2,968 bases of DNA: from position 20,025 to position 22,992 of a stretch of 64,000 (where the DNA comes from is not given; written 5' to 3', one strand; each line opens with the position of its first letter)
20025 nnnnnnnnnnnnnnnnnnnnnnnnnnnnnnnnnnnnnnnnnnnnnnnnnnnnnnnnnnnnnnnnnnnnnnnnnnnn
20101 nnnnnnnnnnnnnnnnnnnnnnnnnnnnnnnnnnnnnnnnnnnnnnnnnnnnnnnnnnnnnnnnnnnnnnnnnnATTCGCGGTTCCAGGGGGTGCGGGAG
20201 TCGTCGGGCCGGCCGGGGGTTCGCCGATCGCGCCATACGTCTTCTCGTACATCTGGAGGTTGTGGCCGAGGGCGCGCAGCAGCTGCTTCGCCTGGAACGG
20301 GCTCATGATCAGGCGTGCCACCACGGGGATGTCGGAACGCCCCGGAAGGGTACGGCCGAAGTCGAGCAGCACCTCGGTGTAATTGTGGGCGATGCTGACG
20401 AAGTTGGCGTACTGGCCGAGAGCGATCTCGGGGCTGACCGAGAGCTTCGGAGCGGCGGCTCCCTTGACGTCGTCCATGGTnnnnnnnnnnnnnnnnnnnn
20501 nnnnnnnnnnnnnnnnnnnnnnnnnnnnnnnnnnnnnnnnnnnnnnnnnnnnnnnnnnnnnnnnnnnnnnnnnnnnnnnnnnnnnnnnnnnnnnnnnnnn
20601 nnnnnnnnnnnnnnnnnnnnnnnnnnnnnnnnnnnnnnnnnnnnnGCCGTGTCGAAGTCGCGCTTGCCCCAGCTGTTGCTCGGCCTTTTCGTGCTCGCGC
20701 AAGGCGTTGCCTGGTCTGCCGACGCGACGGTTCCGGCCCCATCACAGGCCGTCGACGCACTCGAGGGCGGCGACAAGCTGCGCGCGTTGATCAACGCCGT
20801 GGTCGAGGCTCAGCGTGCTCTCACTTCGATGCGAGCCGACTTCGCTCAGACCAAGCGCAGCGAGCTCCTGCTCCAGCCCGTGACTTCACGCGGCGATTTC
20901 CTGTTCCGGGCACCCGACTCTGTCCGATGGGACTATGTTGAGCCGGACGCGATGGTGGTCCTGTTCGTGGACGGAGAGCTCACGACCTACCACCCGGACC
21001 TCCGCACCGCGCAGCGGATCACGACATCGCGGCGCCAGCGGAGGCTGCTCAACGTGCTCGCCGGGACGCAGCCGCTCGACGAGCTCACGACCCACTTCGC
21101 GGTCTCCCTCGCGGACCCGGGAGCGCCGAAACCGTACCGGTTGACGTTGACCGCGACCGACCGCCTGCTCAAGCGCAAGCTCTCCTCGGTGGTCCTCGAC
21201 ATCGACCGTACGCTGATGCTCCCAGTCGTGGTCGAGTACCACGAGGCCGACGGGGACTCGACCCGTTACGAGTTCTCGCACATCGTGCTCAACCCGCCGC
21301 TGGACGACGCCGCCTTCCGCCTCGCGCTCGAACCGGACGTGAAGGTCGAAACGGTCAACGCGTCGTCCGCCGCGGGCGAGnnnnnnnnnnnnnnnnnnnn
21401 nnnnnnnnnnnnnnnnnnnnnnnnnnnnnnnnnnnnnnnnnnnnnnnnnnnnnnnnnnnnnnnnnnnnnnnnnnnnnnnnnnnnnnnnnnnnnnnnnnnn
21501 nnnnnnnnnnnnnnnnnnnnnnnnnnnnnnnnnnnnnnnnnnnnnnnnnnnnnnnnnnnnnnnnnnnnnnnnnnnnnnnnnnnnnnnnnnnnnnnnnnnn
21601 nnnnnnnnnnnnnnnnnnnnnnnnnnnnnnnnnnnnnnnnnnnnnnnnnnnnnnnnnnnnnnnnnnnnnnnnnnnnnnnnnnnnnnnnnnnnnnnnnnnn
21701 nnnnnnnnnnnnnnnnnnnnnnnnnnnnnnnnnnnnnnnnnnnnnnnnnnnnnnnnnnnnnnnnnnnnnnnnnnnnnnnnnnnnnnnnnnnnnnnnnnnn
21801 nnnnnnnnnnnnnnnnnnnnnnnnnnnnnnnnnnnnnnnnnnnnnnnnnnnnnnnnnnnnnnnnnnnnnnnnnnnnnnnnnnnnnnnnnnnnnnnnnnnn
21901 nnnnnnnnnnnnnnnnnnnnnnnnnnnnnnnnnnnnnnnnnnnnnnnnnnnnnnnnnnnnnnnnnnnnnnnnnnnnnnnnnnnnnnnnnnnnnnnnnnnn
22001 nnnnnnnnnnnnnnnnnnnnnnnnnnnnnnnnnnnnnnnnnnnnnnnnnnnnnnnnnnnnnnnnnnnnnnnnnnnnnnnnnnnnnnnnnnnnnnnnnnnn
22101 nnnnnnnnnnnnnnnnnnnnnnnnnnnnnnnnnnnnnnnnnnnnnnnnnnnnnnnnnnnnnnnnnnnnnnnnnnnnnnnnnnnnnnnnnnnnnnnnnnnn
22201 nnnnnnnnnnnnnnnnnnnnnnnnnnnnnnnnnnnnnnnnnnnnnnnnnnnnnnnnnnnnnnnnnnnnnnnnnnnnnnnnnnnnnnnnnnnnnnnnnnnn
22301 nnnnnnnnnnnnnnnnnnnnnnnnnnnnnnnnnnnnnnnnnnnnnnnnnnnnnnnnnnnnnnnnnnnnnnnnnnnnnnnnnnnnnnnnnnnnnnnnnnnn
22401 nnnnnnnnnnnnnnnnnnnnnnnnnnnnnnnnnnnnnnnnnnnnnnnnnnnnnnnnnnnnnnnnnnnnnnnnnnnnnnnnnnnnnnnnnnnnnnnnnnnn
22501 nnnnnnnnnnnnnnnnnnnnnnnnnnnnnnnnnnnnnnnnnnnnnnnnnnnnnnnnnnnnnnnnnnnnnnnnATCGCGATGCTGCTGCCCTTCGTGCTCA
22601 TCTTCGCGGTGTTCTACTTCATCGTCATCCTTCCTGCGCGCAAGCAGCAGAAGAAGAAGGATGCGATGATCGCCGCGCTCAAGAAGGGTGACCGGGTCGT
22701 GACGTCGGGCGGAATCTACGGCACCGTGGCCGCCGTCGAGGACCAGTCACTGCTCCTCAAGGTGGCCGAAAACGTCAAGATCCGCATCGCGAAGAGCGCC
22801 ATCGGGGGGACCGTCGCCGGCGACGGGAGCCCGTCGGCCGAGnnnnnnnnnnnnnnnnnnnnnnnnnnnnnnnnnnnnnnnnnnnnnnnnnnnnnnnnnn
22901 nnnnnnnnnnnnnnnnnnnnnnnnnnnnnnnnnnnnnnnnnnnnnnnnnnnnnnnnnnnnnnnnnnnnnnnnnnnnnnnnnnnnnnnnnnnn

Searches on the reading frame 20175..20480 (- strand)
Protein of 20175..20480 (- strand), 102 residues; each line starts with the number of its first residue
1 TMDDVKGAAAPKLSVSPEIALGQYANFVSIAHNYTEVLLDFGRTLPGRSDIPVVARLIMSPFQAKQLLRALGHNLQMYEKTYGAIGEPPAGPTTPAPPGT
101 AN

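Call 26: search_protein_families(library=pfam, proteins=[window:20175-20480:-], max_evalue=0.001)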
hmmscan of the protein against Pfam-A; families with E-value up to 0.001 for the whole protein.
window:20175-20480:- (102 aa): 1 family
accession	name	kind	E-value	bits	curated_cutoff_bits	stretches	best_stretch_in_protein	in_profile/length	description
PF11950.13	DUF3467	-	5.3e-18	65.3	25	1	9-85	13-90/92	Protein of unknown function (DUF3467)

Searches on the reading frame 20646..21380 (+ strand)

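Call 26: search_protein_families(library=pfam, proteins=[window:20646-21380:+], max_evalue=0.001)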
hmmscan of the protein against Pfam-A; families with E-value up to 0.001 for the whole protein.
window:20646-21380:+ (245 aa): 1 family
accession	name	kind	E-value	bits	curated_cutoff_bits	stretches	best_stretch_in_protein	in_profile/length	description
PF03548.22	LolA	-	5.6e-16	59.2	23.6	1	59-225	3-163/165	Outer membrane lipoprotein carrier protein LolA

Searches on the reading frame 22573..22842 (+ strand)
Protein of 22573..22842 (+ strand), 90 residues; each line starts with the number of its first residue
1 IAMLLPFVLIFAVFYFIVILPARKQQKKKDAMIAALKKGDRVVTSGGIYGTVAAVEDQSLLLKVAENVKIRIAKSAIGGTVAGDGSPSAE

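Call 26: search_protein_families(library=pfam, proteins=[window:22573-22842:+], max_evalue=0.001)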
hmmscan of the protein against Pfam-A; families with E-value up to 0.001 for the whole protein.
window:22573-22842:+ (90 aa): 1 family
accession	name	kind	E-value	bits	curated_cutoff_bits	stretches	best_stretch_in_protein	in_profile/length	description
PF02699.20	YajC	-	8.3e-30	102.9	28.2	1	3-78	2-77/78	Preprotein translocase subunit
